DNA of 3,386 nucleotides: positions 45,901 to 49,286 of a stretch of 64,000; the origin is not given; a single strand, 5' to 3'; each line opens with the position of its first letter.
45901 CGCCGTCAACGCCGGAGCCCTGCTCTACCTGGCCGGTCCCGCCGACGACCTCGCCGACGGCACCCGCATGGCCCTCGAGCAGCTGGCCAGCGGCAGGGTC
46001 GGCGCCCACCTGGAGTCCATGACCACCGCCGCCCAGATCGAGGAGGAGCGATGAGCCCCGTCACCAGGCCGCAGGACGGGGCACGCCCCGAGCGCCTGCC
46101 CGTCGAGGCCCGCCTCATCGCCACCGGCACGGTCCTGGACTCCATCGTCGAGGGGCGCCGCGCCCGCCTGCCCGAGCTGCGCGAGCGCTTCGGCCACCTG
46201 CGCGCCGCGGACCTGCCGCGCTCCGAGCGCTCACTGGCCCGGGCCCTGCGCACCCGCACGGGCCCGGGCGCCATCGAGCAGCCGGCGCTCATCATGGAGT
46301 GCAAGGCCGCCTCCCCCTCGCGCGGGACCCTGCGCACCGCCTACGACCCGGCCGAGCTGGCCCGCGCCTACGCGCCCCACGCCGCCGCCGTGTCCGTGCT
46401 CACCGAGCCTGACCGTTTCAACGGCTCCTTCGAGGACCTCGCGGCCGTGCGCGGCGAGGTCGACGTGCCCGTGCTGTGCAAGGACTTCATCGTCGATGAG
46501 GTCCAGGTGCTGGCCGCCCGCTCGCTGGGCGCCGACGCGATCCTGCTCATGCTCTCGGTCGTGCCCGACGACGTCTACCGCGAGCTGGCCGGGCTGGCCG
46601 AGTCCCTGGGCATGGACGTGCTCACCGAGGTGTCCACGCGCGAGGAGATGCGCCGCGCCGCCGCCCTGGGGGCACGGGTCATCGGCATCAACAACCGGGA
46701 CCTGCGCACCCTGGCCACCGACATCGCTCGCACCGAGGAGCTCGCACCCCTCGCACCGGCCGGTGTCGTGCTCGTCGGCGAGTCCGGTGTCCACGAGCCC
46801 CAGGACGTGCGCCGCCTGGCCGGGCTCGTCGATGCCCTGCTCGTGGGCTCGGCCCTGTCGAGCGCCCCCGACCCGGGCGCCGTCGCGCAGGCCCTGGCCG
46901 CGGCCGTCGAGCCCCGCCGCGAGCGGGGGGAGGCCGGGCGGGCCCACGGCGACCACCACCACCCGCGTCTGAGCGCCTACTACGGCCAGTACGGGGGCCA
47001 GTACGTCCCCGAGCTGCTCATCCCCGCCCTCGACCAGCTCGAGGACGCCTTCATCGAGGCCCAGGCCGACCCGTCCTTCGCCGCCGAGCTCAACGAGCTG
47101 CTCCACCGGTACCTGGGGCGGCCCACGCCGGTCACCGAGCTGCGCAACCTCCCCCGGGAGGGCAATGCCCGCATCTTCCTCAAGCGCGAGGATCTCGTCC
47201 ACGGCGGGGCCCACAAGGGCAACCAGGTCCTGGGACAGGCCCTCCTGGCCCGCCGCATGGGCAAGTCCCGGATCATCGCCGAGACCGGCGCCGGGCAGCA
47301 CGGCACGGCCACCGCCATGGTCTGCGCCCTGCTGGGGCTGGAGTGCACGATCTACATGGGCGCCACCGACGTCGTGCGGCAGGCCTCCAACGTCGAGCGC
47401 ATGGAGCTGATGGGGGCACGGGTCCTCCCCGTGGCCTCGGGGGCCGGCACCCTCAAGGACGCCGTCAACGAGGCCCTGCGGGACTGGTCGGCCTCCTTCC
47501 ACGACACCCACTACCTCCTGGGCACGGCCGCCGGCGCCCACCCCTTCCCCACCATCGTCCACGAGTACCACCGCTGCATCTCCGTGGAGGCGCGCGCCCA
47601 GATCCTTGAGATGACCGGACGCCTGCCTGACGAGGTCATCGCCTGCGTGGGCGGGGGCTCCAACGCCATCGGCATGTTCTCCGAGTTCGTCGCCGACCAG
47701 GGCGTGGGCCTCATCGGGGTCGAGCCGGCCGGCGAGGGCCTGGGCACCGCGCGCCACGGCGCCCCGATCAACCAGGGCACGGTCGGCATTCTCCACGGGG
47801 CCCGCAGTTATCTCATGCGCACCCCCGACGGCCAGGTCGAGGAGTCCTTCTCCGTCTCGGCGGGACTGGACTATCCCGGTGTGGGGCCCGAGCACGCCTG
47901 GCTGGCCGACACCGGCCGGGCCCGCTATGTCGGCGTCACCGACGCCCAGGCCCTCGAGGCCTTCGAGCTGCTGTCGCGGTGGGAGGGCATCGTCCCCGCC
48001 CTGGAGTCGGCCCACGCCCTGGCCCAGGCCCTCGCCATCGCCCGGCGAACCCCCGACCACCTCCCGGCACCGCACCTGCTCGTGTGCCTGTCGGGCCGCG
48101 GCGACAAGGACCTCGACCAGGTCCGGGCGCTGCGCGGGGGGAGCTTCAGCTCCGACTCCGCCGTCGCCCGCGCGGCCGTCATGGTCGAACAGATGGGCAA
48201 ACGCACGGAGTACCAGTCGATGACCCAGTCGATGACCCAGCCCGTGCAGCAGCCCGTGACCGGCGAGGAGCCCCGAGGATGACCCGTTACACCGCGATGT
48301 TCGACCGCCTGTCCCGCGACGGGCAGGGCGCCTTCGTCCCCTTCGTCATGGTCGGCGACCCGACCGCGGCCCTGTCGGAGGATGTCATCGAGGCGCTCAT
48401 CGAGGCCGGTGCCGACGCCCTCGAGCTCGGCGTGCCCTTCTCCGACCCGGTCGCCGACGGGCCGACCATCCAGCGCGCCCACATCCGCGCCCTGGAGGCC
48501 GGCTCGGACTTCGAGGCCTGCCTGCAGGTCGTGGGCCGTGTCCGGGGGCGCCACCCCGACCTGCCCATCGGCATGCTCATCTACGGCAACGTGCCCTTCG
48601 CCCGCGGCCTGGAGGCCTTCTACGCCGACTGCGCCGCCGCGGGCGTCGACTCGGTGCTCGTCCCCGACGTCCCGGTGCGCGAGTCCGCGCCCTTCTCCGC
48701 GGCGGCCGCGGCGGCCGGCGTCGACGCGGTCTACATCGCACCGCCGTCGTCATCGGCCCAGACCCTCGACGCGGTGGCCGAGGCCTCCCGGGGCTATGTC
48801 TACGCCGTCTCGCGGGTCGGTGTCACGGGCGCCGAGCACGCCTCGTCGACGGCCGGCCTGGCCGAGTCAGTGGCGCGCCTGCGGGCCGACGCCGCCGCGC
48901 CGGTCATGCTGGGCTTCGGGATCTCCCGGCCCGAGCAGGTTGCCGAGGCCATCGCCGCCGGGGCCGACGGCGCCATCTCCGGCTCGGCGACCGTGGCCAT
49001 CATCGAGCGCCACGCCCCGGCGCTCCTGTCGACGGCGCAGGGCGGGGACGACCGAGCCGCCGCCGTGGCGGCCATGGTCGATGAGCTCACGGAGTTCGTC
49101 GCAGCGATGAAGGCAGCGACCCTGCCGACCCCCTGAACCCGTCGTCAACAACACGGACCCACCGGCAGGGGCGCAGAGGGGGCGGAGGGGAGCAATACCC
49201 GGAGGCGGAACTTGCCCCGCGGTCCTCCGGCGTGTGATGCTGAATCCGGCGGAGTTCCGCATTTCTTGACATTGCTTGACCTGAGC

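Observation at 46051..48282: In-frame trpC-trpB fusion and absence of trpF in an otherwise complete trp operon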

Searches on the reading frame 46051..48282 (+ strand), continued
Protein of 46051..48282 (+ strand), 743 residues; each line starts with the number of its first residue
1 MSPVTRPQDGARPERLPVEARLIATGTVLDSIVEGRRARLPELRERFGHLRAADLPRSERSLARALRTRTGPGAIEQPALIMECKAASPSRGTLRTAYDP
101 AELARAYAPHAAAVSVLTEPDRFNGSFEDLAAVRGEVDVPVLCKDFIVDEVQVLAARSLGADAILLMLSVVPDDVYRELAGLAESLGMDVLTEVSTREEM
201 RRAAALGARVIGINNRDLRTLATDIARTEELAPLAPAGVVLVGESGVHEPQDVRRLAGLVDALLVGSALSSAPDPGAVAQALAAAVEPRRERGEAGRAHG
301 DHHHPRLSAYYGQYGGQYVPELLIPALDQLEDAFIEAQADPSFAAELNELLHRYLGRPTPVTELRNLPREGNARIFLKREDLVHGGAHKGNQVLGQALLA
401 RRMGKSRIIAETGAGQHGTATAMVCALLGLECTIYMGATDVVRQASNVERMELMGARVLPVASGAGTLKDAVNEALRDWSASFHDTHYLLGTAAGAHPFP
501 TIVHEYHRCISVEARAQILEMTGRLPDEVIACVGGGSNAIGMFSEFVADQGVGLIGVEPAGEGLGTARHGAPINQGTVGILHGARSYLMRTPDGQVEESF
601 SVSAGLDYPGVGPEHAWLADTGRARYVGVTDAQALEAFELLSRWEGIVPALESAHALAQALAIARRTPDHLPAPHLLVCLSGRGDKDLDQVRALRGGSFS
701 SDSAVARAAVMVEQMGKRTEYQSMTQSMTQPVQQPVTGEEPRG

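Call 70: predict_structure(alignment_id=A1)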
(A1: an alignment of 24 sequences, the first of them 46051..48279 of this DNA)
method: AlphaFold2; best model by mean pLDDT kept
length: 743 residues; sequences in the alignment: 24
mean_pLDDT: 72.3   pTM: 0.49
mean pLDDT of the five models: 72.3, 71.3, 70.5, 68.6, 68.1
residues with pLDDT >= 90: 203; 70-90: 271; 50-70: 119; < 50: 150
segments of 3 or more residues with pLDDT < 50: 1-14, 69-73, 289-322, 567-614, 696-743
pLDDT, mean of each block of 10 residues (from residue 1): 33 53 72 77 89 93 75 67 78 68 93 88 77 94 91 95 94 93 97 92 94 82 78 87 88 84 90 88 72 26 34 34 61 79 84 68 85 88 62 86 91 77 90 84 77 90 63 76 83 55 74 90 94 67 83 84 53 35 27 32 32 52 77 87 80 84 92 91 59 53 38 42 34 30 28
secondary structure, 60 per line:
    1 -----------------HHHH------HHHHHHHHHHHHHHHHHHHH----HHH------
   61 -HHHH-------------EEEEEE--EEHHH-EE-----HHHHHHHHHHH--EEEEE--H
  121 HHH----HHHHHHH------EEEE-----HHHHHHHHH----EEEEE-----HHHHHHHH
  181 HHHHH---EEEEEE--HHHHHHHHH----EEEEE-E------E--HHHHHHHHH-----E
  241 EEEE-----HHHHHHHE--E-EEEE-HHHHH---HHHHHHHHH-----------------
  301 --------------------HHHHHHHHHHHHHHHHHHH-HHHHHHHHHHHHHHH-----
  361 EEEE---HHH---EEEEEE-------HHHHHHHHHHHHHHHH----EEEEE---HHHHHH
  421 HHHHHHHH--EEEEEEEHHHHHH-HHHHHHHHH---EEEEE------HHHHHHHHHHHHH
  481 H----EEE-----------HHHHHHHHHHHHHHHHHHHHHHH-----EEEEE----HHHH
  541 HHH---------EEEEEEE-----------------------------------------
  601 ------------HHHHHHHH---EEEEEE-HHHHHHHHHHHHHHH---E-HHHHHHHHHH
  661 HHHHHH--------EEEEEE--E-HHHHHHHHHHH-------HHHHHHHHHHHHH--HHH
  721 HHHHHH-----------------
elements in order (helices of 4 or more, strands of 3 or more residues): H18-21 H28-47 H62-65 E79-84 H100-110 E113-117 H120-123 H128-134 E141-144 H150-158 E163-167 H173-185 E189-194 H197-205 E210-214 H226-234 E240-244 H250-256 E262-265 H267-271 H275-283 H321-339 H341-355 E361-364 E374-379 H387-402 E407-411 H415-428 E431-437 H438-443 H445-453 E457-461 H468-481 E486-488 H500-522 E528-532 H537-543 E553-559 H613-620 E624-629 H631-645 H651-666 E675-680 H685-695 H703-715 H718-726

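Call 75: search_protein_families(library=pfam, proteins=[L052:7881-9341:+, L054:7785-9509:+, L051:7788-9449:+, L069:7605-9308:+, L077:7932-9353:+, L051:9453-11585:+, L001:1951-3387:+], max_evalue=0.00001)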
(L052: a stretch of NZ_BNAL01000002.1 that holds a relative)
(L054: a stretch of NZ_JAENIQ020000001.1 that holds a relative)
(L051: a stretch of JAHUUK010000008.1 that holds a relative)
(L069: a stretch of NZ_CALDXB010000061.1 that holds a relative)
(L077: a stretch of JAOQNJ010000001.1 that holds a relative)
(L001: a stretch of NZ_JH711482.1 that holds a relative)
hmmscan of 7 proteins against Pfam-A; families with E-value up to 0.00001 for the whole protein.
L052:7881-9341:+ (487 aa): 2 families
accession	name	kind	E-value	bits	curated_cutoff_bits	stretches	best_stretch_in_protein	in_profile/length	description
PF00218.27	IGPS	-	3.2e-81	272.7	27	1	42-287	1-254/254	Indole-3-glycerol phosphate synthase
PF00697.28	PRAI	-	2.1e-41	142.2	22.7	1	293-481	2-191/193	N-(5'phosphoribosyl)anthranilate (PRA) isomerase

L054:7785-9509:+ (575 aa): 2 families
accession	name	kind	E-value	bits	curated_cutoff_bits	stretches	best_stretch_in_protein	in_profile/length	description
PF00218.27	IGPS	-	4.5e-80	268.9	27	1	98-351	1-254/254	Indole-3-glycerol phosphate synthase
PF00697.28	PRAI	-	4.5e-25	88.9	22.7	1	356-541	1-178/193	N-(5'phosphoribosyl)anthranilate (PRA) isomerase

L051:7788-9449:+ (554 aa): 2 families
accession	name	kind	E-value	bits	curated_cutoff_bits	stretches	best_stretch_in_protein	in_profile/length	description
PF00218.27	IGPS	-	1.5e-81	273.8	27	1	81-327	2-254/254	Indole-3-glycerol phosphate synthase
PF00697.28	PRAI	-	1.5e-17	64.4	22.7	1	333-543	2-189/193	N-(5'phosphoribosyl)anthranilate (PRA) isomerase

L069:7605-9308:+ (568 aa): 2 families
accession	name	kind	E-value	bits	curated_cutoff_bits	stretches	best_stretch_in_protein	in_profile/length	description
PF00218.27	IGPS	-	1.6e-64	218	27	1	102-338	18-254/254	Indole-3-glycerol phosphate synthase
PF00697.28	PRAI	-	5.9e-28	98.3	22.7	1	344-560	2-191/193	N-(5'phosphoribosyl)anthranilate (PRA) isomerase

L077:7932-9353:+ (474 aa): 2 families
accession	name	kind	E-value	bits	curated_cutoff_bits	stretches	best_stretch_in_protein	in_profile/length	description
PF00218.27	IGPS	-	1.6e-95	319.5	27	1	27-274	1-254/254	Indole-3-glycerol phosphate synthase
PF00697.28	PRAI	-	1.8e-56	191.4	22.7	1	280-469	2-191/193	N-(5'phosphoribosyl)anthranilate (PRA) isomerase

L051:9453-11585:+ (711 aa): 2 families
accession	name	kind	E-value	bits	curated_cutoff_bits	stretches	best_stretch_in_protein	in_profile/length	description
PF00290.26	Trp_syntA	-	1.7e-82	276.7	27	1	457-710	9-258/259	Tryptophan synthase alpha chain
PF00291.31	PALP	-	9.1e-44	150.4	35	1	58-377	5-292/295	Pyridoxal-phosphate dependent enzyme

L001:1951-3387:+ (479 aa): 1 family
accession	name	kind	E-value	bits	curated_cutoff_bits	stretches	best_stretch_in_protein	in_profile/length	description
PF00291.31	PALP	-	9.8e-40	137.2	35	1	122-434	3-282/295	Pyridoxal-phosphate dependent enzyme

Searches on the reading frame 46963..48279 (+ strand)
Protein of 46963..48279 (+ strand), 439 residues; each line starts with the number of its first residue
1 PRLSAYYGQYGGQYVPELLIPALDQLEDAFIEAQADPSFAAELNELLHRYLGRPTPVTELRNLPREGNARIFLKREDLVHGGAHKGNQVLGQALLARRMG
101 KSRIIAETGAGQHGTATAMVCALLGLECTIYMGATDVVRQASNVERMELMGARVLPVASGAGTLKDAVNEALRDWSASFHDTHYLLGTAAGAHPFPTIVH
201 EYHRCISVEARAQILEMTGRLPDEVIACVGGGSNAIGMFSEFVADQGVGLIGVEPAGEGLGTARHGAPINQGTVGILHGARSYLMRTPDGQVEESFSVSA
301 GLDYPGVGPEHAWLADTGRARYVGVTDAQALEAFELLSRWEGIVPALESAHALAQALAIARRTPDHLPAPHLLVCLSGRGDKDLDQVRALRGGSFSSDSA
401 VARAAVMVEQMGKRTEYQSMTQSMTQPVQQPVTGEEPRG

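Call 35: search_solved_structures(query=window:46963-48279:+, max_evalue=1e-60)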
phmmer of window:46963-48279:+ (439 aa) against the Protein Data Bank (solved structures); distinct sequences matched with E-value up to 1e-60: 43.
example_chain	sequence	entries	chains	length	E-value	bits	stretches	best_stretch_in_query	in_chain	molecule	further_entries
2dh5_A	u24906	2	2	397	1.1e-161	542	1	3-388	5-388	tryptophan synthase beta subunit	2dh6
5kzm_B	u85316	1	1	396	3.3e-161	540.4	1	2-387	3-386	Tryptophan synthase beta chain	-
1kfe_B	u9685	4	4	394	3.7e-160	537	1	3-388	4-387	TRYPTOPHAN SYNTHASE BETA CHAIN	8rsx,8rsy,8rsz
3pr2_B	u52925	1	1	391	3.7e-160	537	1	3-387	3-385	Tryptophan synthase beta chain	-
1a50_B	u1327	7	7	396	4.1e-160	536.8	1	3-388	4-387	TRYPTOPHAN SYNTHASE (BETA CHAIN) | TRYPTOPHAN SYNTHASE BETA CHAIN | TRYPTOPHAN SYNTHASE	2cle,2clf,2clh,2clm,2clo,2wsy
1a5s_B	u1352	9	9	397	4.2e-160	536.8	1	3-388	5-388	TRYPTOPHAN SYNTHASE (BETA CHAIN) | TRYPTOPHAN SYNTHASE | TRYPTOPHAN SYNTHASE; BETA CHAIN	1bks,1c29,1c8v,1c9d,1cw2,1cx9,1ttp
1k3u_B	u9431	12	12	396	4.2e-160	536.8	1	3-388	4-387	Tryptophan Synthase Beta Chain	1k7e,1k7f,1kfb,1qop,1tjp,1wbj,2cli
1k8x_B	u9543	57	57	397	4.2e-160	536.8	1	3-388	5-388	TRYPTOPHAN SYNTHASE, BETA PROTEIN | TRYPTOPHAN SYNTHASE BETA CHAIN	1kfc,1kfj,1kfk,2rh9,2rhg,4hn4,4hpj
1a5a_B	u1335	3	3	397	4.2e-160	536.8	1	3-388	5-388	TRYPTOPHAN SYNTHASE (BETA CHAIN) | TRYPTOPHAN SYNTHASE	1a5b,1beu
6xe3_B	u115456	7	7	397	1.2e-159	535.2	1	3-388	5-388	Tryptophan synthase beta chain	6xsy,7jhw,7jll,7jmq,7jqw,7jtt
2j9y_B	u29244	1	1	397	2e-159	534.6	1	3-388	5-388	TRYPTOPHAN SYNTHASE BETA CHAIN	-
1k7x_B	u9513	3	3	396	2.1e-159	534.5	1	3-388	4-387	TRYPTOPHAN SYNTHASE BETA CHAIN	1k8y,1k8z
7a20_A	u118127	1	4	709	2.1e-159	534.5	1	3-388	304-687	Tryptophan synthase alpha chain,Tryptophan synthase beta chain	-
6dzo_B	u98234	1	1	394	2.9e-159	534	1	3-388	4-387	Tryptophan synthase beta chain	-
6d0v_B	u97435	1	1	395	3.1e-159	533.9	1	3-388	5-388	Tryptophan synthase beta chain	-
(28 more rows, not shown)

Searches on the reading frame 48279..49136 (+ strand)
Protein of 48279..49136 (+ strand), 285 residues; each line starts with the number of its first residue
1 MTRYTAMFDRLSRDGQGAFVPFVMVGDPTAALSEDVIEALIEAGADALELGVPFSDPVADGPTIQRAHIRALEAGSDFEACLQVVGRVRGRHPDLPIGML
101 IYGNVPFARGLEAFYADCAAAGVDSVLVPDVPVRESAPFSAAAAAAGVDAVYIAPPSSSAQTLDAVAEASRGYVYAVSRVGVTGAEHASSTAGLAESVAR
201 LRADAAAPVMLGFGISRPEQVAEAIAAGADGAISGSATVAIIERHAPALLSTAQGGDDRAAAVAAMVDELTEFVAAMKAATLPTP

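Call 3: search_protein_families(library=pfam, proteins=[window:48279-49136:+])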
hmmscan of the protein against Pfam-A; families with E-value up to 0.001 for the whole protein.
window:48279-49136:+ (285 aa): 2 families
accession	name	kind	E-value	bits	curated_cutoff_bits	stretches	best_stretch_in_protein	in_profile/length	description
PF00290.26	Trp_syntA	-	1.8e-82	276.6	27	1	8-247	1-238/259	Tryptophan synthase alpha chain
PF00977.27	His_biosynth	-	0.00024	21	23.6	1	194-241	61-108/228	Histidine biosynthesis protein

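Call 68: search_solved_structures(query=window:48279-49133:+, max_evalue=1e-20)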
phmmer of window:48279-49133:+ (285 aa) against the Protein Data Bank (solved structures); distinct sequences matched with E-value up to 1e-20: 37.
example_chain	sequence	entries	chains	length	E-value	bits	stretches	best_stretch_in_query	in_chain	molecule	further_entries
3nav_A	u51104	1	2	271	1e-80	274.7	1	1-246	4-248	Tryptophan synthase alpha chain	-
5kzm_A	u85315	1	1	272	3.8e-80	272.8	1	2-282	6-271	Tryptophan synthase alpha chain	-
3vnd_A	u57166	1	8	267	1.3e-77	264.5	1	2-246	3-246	Tryptophan synthase alpha chain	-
1v7y_A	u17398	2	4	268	5.6e-76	259.2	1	1-246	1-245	Tryptophan synthase alpha chain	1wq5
1xc4_A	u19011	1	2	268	1.2e-75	258.1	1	1-246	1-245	Tryptophan synthase alpha chain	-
1a50_A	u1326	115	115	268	1.3e-74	254.7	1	1-247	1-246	TRYPTOPHAN SYNTHASE (ALPHA CHAIN) | TRYPTOPHAN SYNTHASE | TRYPTOPHAN SYNTHASE; ALPHA CHAIN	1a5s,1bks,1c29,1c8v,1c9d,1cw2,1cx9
8b03_A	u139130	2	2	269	1.3e-74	254.7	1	1-247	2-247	Tryptophan synthase alpha chain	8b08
1k8x_A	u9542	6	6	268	1.9e-74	254.1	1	1-247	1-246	TRYPTOPHAN SYNTHASE, ALPHA PROTEIN | TRYPTOPHAN SYNTHASE ALPHA CHAIN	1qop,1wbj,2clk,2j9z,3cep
3pr2_A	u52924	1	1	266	3.2e-74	253.4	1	3-247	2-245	Tryptophan synthase alpha chain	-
1a5a_A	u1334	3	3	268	4.7e-74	252.8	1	1-247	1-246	TRYPTOPHAN SYNTHASE (ALPHA CHAIN) | TRYPTOPHAN SYNTHASE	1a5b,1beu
1kfb_A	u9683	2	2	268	7.3e-74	252.2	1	1-247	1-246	TRYPTOPHAN SYNTHASE ALPHA CHAIN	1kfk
7a20_A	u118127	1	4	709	7.4e-74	252.2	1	1-247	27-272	Tryptophan synthase alpha chain,Tryptophan synthase beta chain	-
1kfc_A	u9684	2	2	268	1.1e-73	251.6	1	1-247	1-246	TRYPTOPHAN SYNTHASE ALPHA CHAIN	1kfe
1xcf_A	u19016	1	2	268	1.3e-73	251.4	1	1-246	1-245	Tryptophan synthase alpha chain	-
5ey5_A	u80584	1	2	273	3.7e-63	217.1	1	1-245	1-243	LBCATS-a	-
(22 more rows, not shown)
